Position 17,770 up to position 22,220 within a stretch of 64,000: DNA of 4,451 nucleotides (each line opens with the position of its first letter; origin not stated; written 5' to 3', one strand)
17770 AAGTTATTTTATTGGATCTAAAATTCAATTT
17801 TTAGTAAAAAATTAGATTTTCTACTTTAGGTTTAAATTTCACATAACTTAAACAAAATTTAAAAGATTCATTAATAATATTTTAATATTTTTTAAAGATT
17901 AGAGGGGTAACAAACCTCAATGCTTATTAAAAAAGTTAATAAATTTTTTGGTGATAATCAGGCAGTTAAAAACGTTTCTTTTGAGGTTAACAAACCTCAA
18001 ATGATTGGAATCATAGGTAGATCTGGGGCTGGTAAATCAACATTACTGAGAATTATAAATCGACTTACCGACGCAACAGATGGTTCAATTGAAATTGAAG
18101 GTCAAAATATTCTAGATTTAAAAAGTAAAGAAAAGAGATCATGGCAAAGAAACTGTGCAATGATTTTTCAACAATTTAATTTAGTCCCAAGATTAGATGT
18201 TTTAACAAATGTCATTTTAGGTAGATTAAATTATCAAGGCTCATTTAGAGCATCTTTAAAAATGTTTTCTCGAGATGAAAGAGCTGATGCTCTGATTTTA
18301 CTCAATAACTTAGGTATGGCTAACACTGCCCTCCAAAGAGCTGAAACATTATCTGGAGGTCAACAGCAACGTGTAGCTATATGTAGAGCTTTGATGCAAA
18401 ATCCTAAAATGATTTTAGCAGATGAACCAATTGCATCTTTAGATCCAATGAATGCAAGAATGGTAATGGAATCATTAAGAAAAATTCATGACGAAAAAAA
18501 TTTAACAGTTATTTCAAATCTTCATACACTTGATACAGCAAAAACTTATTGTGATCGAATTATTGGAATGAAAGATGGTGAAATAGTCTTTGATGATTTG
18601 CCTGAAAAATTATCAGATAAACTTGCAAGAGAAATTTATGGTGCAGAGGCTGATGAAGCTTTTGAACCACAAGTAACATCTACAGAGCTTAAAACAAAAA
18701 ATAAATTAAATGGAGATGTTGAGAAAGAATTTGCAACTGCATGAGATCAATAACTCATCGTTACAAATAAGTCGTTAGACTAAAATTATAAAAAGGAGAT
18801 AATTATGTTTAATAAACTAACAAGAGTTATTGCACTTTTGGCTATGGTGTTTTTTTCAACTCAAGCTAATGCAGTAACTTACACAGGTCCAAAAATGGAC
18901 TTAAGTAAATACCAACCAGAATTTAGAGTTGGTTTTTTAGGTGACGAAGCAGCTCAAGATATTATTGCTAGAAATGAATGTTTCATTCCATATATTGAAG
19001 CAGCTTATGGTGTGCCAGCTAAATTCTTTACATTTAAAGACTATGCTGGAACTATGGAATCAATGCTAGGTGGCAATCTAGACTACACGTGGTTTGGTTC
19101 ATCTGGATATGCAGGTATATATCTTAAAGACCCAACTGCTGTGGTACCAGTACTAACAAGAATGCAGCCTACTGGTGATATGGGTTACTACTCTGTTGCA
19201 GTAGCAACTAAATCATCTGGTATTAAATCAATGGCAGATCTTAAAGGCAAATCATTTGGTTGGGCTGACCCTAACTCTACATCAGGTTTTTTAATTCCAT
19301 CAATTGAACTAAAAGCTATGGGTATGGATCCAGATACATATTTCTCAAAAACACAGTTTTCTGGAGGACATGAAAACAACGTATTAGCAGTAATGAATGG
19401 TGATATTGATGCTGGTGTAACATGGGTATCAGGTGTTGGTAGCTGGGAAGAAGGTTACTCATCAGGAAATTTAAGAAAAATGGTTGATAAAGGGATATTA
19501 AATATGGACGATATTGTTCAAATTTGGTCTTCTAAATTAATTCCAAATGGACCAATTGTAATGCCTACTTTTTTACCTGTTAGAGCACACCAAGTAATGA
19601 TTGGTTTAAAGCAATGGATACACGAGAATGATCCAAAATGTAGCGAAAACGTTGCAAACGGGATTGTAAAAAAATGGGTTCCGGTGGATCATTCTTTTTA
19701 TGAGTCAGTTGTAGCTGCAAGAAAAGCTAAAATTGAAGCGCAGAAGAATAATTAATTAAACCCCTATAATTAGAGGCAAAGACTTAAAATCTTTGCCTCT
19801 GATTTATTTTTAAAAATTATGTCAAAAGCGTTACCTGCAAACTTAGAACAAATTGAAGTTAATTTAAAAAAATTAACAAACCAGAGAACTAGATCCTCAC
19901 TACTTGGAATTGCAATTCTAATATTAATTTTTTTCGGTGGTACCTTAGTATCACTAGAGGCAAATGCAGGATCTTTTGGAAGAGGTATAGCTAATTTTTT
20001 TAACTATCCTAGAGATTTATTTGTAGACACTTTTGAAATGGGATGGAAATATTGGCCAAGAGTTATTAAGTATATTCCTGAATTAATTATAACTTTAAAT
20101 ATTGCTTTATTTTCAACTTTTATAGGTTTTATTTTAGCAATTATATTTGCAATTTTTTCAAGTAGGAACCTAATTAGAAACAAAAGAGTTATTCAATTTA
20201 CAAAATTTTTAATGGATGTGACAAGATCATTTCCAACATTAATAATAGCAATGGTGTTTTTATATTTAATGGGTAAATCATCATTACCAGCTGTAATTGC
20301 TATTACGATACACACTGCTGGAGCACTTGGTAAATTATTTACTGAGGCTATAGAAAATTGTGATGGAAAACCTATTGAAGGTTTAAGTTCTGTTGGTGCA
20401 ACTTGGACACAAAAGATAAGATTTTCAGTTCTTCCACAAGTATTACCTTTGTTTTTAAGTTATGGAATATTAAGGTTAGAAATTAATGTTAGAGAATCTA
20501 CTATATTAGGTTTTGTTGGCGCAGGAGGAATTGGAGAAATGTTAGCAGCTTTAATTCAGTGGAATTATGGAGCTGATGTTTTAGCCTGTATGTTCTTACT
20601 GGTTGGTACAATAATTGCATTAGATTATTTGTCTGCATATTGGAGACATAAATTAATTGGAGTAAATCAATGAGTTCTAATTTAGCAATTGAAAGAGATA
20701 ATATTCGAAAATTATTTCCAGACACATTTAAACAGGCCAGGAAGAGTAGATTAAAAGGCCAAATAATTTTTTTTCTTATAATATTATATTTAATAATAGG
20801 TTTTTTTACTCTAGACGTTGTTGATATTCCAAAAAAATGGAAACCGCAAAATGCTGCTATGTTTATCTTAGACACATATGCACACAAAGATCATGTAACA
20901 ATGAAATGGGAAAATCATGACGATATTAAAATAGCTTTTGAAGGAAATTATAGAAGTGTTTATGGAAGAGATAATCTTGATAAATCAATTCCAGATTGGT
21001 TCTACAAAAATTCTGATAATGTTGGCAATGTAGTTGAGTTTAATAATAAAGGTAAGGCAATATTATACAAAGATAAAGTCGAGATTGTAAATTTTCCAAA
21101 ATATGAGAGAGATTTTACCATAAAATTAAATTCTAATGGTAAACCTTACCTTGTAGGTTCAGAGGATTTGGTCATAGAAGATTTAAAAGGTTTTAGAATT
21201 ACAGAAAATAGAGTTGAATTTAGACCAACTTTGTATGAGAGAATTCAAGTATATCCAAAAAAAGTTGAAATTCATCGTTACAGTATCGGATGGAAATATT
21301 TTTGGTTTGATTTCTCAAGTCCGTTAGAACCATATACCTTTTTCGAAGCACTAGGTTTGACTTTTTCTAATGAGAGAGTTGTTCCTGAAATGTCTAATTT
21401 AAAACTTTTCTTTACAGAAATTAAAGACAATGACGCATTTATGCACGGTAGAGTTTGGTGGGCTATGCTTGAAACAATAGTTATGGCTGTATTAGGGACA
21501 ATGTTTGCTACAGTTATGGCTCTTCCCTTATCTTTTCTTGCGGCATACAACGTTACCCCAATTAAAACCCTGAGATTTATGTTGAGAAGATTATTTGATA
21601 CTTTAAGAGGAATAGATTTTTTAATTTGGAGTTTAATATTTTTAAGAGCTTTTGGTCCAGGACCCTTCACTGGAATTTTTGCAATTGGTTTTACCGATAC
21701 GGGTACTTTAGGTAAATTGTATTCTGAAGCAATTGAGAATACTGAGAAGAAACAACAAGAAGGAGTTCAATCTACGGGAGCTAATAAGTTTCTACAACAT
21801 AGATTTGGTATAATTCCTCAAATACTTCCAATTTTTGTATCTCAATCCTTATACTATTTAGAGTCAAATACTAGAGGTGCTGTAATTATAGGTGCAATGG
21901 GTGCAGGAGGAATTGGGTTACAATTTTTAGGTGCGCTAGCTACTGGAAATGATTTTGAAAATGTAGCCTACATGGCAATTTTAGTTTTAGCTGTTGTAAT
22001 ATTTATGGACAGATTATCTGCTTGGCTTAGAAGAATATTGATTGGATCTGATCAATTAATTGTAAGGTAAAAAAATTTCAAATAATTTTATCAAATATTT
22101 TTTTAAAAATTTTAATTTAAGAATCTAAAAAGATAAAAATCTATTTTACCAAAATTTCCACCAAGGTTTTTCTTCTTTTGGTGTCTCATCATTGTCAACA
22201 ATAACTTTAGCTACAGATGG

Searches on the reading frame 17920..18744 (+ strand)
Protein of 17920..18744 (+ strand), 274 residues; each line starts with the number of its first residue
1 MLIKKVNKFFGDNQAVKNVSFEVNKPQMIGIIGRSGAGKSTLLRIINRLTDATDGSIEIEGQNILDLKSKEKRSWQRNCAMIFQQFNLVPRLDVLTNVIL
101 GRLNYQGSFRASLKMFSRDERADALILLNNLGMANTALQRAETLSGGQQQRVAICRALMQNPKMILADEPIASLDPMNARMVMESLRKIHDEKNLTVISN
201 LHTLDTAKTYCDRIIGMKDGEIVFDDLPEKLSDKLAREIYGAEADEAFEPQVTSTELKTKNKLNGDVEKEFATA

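Call 6: search_protein_families(library=ncbifam, proteins=[window:17920-18744:+], max_evalue=0.00001)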
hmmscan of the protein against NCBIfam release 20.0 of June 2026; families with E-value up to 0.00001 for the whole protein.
window:17920-18744:+ (274 aa): 187 families (the best 25 are shown)
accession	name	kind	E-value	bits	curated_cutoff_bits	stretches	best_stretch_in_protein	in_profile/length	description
TIGR02315.1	ABC_phnC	equivalog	5.5e-96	320.7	266.1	1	3-241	4-243/243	phosphonate ABC transporter ATP-binding protein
NF007438.0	PRK09984.1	equivalog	7.9e-62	208.8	365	1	3-232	7-241/262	phosphonate ABC transporter ATP-binding protein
NF007027.0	PRK09493.1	equivalog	3.1e-48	164.2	379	1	3-234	4-226/240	glutamine ABC transporter ATP-binding protein GlnQ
TIGR01186.1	proV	subfamily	5.9e-48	163.8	326.6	1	11-231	4-217/363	betaine/proline/choline family ABC transporter ATP-binding protein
TIGR03269.1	met_CoM_red_A2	equivalog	7.9e-46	156.7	517.1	2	14-235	298-519/530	methyl coenzyme M reductase system, component A2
NF038007.1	ABC_ATP_DarD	equivalog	6.6e-45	153.2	375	1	13-222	18-218/218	darobactin export ABC transporter ATP-binding protein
TIGR03608.1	L_ocin_972_ABC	subfamily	2e-44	151.5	254.85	1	3-216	1-205/206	putative bacteriocin export ABC transporter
TIGR02673.1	FtsE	equivalog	6.6e-44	150.1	264.85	1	4-220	5-213/214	cell division ATP-binding protein FtsE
TIGR00972.1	3a0107s01c2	equivalog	3.3e-43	147.8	343.2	1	3-231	4-230/248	phosphate ABC transporter ATP-binding protein PstB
NF008338.0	PRK11124.1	equivalog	1.1e-42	146.2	369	1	3-223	5-220/242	arginine ABC transporter ATP-binding protein ArtP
TIGR04521.1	ECF_ATPase_2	equivalog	1.2e-42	145.9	330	1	12-233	17-234/279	energy-coupling factor transporter ATPase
TIGR03265.1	PhnT2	equivalog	2.6e-42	145.3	457.7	1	3-231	7-222/353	putative 2-aminoethylphosphonate ABC transporter ATP-binding protein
TIGR02314.1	ABC_MetN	equivalog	4.9e-42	144.1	499.7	1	3-225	4-222/343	methionine ABC transporter ATP-binding protein MetN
TIGR02982.1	heterocyst_DevA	subfamily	7.7e-42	143.4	295.8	1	3-222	4-219/220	ABC exporter ATP-binding subunit, DevA family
TIGR00968.1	3a0106s01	subfamily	4e-41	141.1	342.75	1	2-236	2-223/237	sulfate ABC transporter ATP-binding protein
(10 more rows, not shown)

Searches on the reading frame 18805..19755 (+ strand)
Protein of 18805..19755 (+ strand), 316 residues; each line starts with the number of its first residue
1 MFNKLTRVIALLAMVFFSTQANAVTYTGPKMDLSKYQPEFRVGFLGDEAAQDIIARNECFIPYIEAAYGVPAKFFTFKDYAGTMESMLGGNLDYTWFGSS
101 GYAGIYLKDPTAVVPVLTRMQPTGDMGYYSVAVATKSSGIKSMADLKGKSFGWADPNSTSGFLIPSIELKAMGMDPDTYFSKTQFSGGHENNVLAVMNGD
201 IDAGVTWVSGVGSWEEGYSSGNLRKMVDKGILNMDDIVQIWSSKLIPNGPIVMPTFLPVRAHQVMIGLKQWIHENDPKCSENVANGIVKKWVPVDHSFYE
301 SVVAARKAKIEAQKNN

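Call 6: search_protein_families(library=ncbifam, proteins=[window:18805-19755:+], max_evalue=0.00001)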
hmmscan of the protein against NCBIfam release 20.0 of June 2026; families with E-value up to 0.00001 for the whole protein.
window:18805-19755:+ (316 aa): 5 families
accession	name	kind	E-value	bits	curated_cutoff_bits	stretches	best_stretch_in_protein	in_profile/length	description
TIGR03431.1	PhnD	equivalog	2.7e-75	253.4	261.1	1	13-310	13-287/288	phosphonate ABC transporter substrate-binding protein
TIGR01098.1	3A0109s03R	subfamily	1.7e-62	211.2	112.05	1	9-258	8-239/253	phosphate/phosphite/phosphonate ABC transporter substrate-binding protein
TIGR04553.1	ABC_peri_selen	hypoth_equivalog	3.5e-24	85.6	250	1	40-216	2-174/266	putative selenate ABC transporter substrate-binding protein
TIGR02122.1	TRAP_TAXI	subfamily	8.2e-08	31.5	84.35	1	132-212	125-201/320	TAXI family TRAP transporter solute-binding subunit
TIGR01728.1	SsuA_fam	subfamily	4.7e-07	29.3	163.5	1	70-208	30-158/290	aliphatic sulfonate ABC transporter substrate-binding protein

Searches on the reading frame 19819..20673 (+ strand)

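Call 6: search_protein_families(library=ncbifam, proteins=[window:19819-20673:+], max_evalue=0.00001)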
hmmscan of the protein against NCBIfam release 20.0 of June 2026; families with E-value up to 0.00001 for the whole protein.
window:19819-20673:+ (284 aa): 3 families
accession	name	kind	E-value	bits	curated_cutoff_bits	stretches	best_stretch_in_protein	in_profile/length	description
TIGR01097.1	PhnE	equivalog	3.5e-69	233.1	216.7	1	23-279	2-251/252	phosphonate ABC transporter, permease protein PhnE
NF008049.0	PRK10782.1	subfamily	4e-09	36.5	212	1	90-267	18-201/217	methionine ABC transporter permease MetI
TIGR03003.1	ectoine_ehuD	equivalog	3.4e-06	27.1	205.2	1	79-213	3-144/212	ectoine/hydroxyectoine ABC transporter permease subunit EhuD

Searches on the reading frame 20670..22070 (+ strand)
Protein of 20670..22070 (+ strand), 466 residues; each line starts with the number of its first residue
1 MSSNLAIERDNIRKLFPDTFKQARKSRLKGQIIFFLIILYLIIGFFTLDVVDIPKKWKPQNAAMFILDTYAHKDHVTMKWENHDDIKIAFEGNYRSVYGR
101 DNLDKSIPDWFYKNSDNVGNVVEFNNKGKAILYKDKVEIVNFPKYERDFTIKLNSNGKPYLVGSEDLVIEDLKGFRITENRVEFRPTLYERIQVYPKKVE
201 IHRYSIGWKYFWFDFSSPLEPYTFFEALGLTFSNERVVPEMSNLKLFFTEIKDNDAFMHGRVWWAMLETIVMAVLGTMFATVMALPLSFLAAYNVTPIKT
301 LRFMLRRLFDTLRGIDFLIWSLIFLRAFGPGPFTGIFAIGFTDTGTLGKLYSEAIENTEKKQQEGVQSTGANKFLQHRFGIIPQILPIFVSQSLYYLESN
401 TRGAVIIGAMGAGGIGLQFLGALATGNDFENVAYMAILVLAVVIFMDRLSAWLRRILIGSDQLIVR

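Call 6: search_protein_families(library=ncbifam, proteins=[window:20670-22070:+], max_evalue=0.00001)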
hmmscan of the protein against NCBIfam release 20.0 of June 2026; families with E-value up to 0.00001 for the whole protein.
window:20670-22070:+ (466 aa): 1 family
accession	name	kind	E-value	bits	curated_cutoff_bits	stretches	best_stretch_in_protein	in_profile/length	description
TIGR01097.1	PhnE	equivalog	5.9e-69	232.3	216.7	1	224-457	19-251/252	phosphonate ABC transporter, permease protein PhnE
